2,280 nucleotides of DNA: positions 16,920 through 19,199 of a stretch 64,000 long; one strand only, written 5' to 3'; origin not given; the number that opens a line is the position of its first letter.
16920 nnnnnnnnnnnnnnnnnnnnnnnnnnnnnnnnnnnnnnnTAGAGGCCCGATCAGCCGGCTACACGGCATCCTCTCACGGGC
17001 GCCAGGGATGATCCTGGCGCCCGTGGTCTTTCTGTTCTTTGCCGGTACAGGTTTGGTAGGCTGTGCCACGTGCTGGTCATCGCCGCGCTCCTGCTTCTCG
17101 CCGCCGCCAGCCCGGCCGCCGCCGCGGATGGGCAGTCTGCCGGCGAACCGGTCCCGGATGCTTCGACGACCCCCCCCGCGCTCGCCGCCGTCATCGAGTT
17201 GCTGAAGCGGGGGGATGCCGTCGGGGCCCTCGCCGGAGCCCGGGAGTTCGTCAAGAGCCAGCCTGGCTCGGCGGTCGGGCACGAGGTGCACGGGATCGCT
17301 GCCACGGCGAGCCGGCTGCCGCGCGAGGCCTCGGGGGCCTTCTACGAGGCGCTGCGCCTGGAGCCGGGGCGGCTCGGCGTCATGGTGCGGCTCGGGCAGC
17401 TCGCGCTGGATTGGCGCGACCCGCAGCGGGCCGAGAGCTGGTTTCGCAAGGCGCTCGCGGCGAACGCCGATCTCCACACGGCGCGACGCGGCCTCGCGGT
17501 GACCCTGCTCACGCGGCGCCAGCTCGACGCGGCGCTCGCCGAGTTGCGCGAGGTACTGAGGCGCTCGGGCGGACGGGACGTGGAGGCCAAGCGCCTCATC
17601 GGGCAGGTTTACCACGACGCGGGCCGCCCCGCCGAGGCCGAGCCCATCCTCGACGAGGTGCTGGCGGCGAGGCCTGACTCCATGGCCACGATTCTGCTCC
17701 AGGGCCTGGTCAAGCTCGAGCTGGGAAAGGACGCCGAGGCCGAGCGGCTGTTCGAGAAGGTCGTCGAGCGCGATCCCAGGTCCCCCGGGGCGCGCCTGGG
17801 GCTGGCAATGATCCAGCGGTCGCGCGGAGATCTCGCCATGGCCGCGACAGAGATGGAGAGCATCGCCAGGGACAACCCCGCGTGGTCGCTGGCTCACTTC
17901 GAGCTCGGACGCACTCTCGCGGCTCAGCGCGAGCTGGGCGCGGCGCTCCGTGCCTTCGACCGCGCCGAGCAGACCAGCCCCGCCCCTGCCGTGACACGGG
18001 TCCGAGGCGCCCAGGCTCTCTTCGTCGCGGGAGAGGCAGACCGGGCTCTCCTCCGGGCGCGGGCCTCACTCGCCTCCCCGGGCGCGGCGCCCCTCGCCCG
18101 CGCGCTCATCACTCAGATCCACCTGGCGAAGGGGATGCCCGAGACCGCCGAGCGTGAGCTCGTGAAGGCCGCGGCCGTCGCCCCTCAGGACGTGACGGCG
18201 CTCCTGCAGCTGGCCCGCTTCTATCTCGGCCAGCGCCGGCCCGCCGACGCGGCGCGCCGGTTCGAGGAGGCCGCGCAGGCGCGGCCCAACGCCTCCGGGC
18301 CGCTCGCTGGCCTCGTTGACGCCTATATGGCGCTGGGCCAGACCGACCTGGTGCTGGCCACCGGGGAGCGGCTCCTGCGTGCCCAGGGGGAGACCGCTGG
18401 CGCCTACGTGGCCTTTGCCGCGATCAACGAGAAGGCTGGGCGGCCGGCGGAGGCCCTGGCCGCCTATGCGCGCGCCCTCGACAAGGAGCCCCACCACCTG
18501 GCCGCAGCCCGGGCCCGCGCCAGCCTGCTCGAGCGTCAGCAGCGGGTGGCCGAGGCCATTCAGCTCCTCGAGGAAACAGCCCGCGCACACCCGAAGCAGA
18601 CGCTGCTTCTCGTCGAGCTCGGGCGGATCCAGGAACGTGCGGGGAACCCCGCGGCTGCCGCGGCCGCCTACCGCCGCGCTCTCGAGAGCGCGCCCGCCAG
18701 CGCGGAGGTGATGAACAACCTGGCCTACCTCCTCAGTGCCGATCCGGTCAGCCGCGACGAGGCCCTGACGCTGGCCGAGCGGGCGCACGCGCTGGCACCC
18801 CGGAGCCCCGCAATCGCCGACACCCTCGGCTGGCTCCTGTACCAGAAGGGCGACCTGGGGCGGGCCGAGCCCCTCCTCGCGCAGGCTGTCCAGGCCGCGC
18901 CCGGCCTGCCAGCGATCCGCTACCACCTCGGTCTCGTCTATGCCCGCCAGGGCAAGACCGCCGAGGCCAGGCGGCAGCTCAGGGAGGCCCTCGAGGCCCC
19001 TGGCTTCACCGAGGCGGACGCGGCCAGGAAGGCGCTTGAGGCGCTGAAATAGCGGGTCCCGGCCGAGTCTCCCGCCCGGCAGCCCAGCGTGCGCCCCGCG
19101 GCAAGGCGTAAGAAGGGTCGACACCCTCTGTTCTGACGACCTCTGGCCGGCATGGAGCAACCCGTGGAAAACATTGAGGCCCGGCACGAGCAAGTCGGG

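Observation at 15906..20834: Three sigma54 promoters with a shared 17-bp enhancer at fixed spacing define a surface-protein regulon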

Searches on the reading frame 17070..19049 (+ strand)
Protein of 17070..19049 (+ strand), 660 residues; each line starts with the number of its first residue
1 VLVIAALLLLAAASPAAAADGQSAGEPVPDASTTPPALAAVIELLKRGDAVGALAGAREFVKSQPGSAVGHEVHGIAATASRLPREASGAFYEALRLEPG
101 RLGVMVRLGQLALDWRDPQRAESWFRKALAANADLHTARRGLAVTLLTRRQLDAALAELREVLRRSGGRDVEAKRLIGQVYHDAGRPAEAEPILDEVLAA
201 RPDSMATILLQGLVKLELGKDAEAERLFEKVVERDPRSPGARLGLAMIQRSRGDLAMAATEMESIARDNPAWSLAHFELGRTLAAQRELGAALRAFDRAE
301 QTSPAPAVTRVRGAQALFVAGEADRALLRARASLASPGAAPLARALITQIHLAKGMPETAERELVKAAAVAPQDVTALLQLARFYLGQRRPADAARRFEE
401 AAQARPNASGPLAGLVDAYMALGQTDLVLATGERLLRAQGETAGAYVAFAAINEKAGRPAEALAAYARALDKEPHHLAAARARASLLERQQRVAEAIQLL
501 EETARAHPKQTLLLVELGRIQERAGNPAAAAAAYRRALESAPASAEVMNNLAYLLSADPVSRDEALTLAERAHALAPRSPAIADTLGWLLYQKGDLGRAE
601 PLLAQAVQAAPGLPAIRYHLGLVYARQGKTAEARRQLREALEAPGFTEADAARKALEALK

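Call 9: search_protein_families(library=ncbifam, proteins=[window:17070-19049:+], max_evalue=0.01)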
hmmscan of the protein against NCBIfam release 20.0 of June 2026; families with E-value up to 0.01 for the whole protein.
window:17070-19049:+ (660 aa): 27 families (the best 25 are shown)
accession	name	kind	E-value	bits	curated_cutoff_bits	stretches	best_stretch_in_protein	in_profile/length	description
TIGR02917.1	PEP_TPR_lipo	equivalog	6.8e-83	279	312.2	3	108-537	131-559/899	XrtA/PEP-CTERM system TPR-repeat protein PrsT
NF040959.1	MamA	equivalog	5e-34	117.5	200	3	433-555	61-183/204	magnetosome protein MamA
NF033920.0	C39_PA2778_fam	equivalog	2.2e-25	89.5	150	2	483-577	162-255/255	PA2778 family cysteine peptidase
NF033762.1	social_mot_Tgl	equivalog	9.5e-25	87.4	225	2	527-642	82-198/252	social motility TPR repeat lipoprotein Tgl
TIGR02521.1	type_IV_pilW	equivalog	6.7e-23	81.5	154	2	490-637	44-192/234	type IV pilus biogenesis/stability protein PilW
NF052415.1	T3SS_chap_SctY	equivalog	1.7e-18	67.1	70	3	104-199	8-105/106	type III secretion apparatus assembly chaperone SctY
NF033758.1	gliding_GltE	equivalog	5e-16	58.7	225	2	75-161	229-315/411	adventurous gliding motility TPR repeat lipoprotein GltE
TIGR00540.1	TPR_hemY_coli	hypoth_equivalog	3.1e-14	52.6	142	2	550-640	299-385/385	heme biosynthesis-associated TPR protein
NF008757.0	PRK11788.1-5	equivalog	2e-13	50.3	363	1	349-504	188-344/388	lipopolysaccharide assembly protein LapB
TIGR03939.1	PGA_TPR_OMP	equivalog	2.1e-13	49.4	366.65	3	223-306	104-187/800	poly-beta-1,6 N-acetyl-D-glucosamine export porin PgaA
TIGR02795.1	tol_pal_ybgF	equivalog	3.1e-13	50.4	90.1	0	172-243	40-114/119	tol-pal system protein YbgF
TIGR00990.1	3a0801s09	subfamily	5.2e-11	41.9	757.25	1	445-566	367-487/615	mitochondrial import receptor subunit TOM70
NF002725.1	PRK02603.1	equivalog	1.2e-09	38.4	143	0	581-640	73-132/173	photosystem I assembly protein Ycf3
NF047371.1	FlcA_CTERM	equivalog_domain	2.9e-09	36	300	1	464-552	307-387/646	periplasmic flagellar collar protein FlcA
TIGR02552.1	LcrH_SycD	equivalog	4.5e-09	36.2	104.8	0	253-327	32-106/136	SycD/LcrH family type III secretion system chaperone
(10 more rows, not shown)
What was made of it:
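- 17070..19052 (+): TPR1: short PrsT-like TPR protein (660 aa). TIGR02917 279 bits, below its cut-off of 312.2 (call 9).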

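Call 10: search_protein_families(library=pfam, proteins=[window:17070-19049:+], max_evalue=0.01)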
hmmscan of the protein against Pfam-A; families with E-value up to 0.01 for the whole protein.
window:17070-19049:+ (660 aa): 28 families (the best 25 are shown)
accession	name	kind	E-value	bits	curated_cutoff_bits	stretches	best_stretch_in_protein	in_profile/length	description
PF14559.12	TPR_19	-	9.7e-42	141.6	25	7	456-510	4-58/68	Tetratricopeptide repeat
PF13432.12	TPR_16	-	1.3e-34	118.7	32.7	6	455-509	9-63/65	Tetratricopeptide repeat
PF13428.12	TPR_14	-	1e-33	112.8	23.5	4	514-554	4-44/44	Tetratricopeptide repeat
PF07719.23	TPR_2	-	5e-32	107.8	27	2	617-642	4-29/34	Tetratricopeptide repeat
PF13181.12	TPR_8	-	5.3e-26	89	25.7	0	514-543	4-33/34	Tetratricopeptide repeat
PF13424.12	TPR_12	-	7.4e-25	87.4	30.1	3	136-201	3-75/77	Tetratricopeptide repeat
PF13431.12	TPR_17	-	1.2e-22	78.7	24.4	0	533-556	1-24/34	Tetratricopeptide repeat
PF00515.34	TPR_1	-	8.6e-20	70.1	27.8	0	616-642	3-29/34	Tetratricopeptide repeat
PF23914.1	TPR_CcmH_CycH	-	6.3e-18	65.6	42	2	59-166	41-151/158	Cytochrome c-type biogenesis protein H TPR domain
PF12895.13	ANAPC3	-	1.1e-16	61.3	27.2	1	563-639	6-81/82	Anaphase-promoting complex, cyclosome, subunit 3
PF13174.12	TPR_6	-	7.8e-15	54.9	26.3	0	208-238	3-33/33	Tetratricopeptide repeat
PF13374.12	TPR_10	-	1.2e-14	54.2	27.5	1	618-642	6-30/42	Tetratricopeptide repeat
PF24575.1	TPR_Slam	-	1.5e-13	51.5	35.2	0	110-157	55-102/104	Surface lipoprotein assembly modifier, N-terminal TPR repeats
PF25062.1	ARM_TT21_N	-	1.9e-13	51.1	40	1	156-288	82-217/222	Tetratricopeptide repeat protein 21 N-terminal ARM repeat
PF13176.12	TPR_7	-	2e-13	49.7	27.9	0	514-541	2-29/36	Tetratricopeptide repeat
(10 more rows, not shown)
